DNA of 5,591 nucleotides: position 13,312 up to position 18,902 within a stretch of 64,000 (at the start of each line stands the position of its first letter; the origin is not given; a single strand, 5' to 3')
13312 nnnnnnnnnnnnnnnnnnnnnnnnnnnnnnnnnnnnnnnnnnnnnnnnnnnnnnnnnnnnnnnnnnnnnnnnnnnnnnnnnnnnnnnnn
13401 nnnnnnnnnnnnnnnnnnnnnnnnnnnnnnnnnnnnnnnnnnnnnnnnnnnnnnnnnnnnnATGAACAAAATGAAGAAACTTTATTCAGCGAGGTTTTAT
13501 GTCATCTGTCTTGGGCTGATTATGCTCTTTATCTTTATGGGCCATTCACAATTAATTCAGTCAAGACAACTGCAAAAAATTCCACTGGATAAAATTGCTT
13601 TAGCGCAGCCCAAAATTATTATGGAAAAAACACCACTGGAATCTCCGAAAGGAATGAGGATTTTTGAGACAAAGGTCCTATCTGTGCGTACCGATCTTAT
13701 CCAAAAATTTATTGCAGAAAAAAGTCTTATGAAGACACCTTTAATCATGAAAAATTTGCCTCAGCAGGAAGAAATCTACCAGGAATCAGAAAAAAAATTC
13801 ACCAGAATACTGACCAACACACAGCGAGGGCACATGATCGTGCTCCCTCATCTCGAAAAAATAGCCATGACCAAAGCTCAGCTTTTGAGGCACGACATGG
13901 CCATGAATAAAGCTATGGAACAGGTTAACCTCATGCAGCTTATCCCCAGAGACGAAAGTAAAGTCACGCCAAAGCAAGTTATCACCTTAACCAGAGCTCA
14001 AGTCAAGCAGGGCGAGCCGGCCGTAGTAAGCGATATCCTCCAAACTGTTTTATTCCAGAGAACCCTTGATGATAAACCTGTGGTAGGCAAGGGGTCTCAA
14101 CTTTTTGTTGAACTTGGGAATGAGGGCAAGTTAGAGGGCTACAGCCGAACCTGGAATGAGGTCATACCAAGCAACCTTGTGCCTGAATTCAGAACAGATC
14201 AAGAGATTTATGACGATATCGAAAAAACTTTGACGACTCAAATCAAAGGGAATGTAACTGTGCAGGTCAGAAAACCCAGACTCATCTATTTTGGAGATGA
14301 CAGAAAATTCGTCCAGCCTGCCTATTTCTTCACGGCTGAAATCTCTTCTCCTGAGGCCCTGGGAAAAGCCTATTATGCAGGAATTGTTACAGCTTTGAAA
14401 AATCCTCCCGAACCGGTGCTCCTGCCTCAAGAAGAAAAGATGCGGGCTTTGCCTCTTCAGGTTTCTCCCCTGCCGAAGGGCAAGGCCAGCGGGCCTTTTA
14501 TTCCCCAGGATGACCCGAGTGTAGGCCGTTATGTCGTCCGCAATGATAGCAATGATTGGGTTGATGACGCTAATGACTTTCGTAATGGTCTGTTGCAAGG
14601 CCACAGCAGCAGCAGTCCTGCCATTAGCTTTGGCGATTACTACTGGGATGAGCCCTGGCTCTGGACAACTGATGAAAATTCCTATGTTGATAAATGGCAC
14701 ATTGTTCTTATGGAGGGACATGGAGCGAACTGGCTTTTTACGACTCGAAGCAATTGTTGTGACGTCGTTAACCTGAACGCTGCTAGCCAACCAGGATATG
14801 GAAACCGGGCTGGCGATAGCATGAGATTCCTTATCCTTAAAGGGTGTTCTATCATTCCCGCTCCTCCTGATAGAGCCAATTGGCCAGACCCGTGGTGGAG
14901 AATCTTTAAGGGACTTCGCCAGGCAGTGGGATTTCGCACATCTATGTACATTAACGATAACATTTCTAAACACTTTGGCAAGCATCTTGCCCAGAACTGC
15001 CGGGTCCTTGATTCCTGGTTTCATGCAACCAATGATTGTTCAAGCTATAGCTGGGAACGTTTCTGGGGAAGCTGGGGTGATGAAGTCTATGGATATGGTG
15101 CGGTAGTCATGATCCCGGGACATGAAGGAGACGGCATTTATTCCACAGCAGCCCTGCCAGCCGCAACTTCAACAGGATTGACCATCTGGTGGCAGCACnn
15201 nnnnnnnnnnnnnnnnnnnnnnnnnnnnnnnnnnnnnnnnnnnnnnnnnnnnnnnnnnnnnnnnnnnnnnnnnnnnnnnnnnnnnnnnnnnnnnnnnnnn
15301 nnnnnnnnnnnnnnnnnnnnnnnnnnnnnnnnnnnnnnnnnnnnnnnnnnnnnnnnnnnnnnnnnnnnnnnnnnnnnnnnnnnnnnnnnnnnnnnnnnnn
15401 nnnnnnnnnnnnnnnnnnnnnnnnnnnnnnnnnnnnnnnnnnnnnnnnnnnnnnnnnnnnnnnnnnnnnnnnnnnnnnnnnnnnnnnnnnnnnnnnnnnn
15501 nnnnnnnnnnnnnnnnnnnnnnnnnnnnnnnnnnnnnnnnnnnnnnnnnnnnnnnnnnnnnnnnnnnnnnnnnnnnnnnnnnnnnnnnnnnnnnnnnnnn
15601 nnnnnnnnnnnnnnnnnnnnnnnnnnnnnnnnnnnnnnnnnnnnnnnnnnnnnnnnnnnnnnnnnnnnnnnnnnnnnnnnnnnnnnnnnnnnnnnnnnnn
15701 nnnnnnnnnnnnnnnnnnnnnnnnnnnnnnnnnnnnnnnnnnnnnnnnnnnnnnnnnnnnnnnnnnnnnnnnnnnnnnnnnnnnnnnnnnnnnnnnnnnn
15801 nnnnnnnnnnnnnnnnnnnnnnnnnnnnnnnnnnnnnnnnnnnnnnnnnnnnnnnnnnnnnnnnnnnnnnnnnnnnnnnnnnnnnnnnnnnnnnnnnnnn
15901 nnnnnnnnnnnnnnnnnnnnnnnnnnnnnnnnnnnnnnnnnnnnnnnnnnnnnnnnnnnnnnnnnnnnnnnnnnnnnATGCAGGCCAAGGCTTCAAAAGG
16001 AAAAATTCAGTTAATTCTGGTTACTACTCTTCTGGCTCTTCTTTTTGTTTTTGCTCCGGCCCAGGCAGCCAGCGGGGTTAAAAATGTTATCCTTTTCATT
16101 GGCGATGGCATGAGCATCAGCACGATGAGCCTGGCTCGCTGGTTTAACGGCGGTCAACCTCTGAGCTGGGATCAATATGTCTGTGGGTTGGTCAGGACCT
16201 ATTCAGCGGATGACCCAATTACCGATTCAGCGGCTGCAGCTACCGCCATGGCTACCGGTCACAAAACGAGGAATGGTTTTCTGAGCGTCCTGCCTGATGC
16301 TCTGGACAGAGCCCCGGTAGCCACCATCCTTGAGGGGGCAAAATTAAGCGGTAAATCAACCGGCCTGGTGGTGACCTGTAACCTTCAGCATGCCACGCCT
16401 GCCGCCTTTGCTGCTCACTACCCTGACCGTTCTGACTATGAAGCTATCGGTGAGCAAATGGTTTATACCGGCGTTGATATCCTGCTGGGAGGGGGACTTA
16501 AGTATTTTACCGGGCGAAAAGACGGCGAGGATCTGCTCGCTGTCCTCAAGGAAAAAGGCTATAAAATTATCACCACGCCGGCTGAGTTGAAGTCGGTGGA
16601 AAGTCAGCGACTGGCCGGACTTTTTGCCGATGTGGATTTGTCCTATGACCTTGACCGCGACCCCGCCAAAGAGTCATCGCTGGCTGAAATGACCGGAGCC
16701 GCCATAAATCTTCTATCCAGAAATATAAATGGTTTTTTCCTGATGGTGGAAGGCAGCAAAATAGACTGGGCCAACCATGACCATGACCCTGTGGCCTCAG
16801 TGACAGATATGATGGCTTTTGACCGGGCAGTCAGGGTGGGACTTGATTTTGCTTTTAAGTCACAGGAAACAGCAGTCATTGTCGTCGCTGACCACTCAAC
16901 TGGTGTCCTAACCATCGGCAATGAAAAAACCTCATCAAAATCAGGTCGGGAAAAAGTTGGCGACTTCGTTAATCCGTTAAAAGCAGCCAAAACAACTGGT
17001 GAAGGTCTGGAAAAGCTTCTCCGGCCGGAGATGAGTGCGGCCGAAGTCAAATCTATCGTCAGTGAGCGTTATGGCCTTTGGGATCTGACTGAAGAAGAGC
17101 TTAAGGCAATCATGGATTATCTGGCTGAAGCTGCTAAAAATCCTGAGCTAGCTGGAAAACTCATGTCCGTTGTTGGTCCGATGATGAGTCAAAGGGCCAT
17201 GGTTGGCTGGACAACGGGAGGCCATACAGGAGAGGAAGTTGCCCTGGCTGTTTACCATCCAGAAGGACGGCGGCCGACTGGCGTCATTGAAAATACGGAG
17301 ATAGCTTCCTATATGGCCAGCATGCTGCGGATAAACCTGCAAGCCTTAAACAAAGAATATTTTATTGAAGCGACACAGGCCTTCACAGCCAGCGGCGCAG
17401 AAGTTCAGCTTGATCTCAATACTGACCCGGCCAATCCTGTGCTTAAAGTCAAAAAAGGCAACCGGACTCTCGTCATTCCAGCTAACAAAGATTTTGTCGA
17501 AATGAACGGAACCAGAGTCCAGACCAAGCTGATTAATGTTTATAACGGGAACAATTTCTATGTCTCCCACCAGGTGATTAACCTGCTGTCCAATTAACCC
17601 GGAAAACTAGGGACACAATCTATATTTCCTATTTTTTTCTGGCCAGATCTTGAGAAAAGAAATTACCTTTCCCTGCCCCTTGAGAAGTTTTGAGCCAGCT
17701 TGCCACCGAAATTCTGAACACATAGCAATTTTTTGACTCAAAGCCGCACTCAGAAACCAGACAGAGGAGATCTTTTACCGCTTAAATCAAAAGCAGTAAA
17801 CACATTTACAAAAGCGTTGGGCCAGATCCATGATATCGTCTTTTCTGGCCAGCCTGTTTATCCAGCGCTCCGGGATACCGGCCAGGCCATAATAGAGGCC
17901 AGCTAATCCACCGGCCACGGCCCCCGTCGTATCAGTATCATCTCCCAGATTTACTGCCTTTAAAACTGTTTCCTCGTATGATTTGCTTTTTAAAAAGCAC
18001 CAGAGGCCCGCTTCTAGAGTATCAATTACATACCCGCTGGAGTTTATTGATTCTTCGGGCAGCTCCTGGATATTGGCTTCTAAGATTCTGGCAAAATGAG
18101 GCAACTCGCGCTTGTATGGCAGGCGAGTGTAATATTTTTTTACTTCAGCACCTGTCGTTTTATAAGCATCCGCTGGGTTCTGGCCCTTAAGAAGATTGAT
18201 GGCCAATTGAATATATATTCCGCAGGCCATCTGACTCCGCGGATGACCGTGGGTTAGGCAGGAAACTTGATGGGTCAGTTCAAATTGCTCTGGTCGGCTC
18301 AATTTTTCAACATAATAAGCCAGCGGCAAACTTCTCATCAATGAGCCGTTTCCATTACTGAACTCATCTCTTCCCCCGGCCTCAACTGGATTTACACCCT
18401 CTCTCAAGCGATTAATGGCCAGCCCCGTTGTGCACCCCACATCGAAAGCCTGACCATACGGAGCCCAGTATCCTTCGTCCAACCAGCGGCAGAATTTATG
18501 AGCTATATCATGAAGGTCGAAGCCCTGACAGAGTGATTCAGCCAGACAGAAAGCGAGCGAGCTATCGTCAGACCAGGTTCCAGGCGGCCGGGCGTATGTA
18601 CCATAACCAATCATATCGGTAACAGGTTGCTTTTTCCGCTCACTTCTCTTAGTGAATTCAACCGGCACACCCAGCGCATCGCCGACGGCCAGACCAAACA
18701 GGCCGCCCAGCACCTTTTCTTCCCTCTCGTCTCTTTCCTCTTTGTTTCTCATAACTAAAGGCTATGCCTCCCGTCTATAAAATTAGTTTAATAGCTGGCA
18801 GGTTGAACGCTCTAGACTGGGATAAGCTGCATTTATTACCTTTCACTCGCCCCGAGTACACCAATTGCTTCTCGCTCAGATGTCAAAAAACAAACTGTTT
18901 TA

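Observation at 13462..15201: Secreted 580-aa protein of unknown family with a caspase/gingipain-like His-Gly ... Cys dyad near the C-terminus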

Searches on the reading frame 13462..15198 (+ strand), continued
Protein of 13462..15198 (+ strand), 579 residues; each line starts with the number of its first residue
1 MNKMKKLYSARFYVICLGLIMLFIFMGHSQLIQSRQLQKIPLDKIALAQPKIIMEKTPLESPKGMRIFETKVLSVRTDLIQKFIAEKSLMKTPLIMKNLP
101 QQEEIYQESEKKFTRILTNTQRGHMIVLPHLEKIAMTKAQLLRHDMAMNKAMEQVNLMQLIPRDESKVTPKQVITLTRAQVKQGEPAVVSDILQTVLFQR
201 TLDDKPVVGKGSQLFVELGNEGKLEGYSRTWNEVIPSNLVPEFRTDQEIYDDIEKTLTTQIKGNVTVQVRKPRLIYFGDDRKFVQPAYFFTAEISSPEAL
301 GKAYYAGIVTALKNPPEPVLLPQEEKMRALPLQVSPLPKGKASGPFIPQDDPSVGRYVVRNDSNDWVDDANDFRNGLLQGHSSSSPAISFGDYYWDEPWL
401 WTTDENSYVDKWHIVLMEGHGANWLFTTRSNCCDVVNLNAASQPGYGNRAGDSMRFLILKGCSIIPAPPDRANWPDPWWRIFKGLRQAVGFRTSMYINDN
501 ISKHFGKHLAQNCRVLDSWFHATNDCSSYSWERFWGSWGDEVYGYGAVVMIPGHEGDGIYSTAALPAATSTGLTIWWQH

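Call 49: find_encoding_contigs(protein=P0063, flank=6000, max_places=2)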
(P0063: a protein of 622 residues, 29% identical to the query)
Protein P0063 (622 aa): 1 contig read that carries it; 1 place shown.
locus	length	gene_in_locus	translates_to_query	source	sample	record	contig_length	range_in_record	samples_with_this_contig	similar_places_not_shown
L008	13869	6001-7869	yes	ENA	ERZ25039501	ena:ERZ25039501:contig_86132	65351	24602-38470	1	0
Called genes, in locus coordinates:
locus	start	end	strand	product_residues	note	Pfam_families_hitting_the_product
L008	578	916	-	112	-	-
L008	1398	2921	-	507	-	PF00089:Trypsin (weak), PF13365:Trypsin_2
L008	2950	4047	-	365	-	PF00154:RecA_N, PF06745:ATPase (faint), PF08423:Rad51, PF27531:MT3502_N (weak), PF21096:RecA_C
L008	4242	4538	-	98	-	PF03992:ABM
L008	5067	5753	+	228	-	-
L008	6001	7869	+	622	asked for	PF19872:DUF6345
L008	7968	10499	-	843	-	PF00580:UvrD-helicase, PF01443:Viral_helicase1 (faint), PF13245:AAA_19, PF13604:AAA_30 (faint), PF13361:UvrD_C, PF13538:UvrD_C_2 (weak), PF21196:PcrA_UvrD_tudor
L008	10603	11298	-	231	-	-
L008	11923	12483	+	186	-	PF18306:LDcluster4, PF03641:Lysine_decarbox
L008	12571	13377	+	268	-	PF00218:IGPS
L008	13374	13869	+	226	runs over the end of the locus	PF00697:PRAI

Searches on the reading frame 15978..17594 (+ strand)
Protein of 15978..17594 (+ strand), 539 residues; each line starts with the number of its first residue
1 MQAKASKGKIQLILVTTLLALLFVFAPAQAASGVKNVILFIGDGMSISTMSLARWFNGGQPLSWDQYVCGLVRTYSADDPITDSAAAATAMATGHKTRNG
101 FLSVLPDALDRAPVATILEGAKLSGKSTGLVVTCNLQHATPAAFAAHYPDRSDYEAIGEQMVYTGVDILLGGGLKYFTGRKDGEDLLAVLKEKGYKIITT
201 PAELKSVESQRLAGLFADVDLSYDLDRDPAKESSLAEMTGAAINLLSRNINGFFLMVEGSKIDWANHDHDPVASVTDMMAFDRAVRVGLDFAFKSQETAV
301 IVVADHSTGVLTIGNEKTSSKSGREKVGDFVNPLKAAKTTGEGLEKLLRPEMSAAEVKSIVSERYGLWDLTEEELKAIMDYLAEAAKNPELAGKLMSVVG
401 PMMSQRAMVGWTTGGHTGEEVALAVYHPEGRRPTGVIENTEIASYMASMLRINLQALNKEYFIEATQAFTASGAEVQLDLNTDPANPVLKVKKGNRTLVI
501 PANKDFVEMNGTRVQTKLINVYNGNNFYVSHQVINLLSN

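Call 13: search_protein_families(library=pfam, proteins=[window:15978-17594:+], max_evalue=0.001)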
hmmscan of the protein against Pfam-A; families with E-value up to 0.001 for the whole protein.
window:15978-17594:+ (539 aa): 2 families
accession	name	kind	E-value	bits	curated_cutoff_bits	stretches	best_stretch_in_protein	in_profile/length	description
PF00245.25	Alk_phosphatase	-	2.2e-92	310.6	24.4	1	35-451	2-422/423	Alkaline phosphatase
PF01676.23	Metalloenzyme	-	8.1e-06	26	24.3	1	230-309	126-203/252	Metalloenzyme superfamily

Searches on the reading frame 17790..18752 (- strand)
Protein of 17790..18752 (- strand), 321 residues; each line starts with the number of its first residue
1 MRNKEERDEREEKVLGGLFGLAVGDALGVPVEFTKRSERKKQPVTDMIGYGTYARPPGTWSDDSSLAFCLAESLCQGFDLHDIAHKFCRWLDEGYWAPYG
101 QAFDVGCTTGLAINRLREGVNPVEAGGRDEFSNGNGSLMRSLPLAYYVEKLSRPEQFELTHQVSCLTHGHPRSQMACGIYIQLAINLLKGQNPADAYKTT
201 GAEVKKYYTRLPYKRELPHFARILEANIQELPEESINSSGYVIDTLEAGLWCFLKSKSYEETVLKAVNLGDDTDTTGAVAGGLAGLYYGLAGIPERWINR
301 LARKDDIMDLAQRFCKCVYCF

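Call 13: search_protein_families(library=pfam, proteins=[window:17790-18752:-], max_evalue=0.001)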
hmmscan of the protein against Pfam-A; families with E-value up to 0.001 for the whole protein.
window:17790-18752:- (321 aa): 1 family
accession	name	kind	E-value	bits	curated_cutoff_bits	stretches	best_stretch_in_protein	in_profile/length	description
PF03747.19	ADP_ribosyl_GH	-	3.8e-82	276.6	26.2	1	16-296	1-287/287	ADP-ribosylglycohydrolase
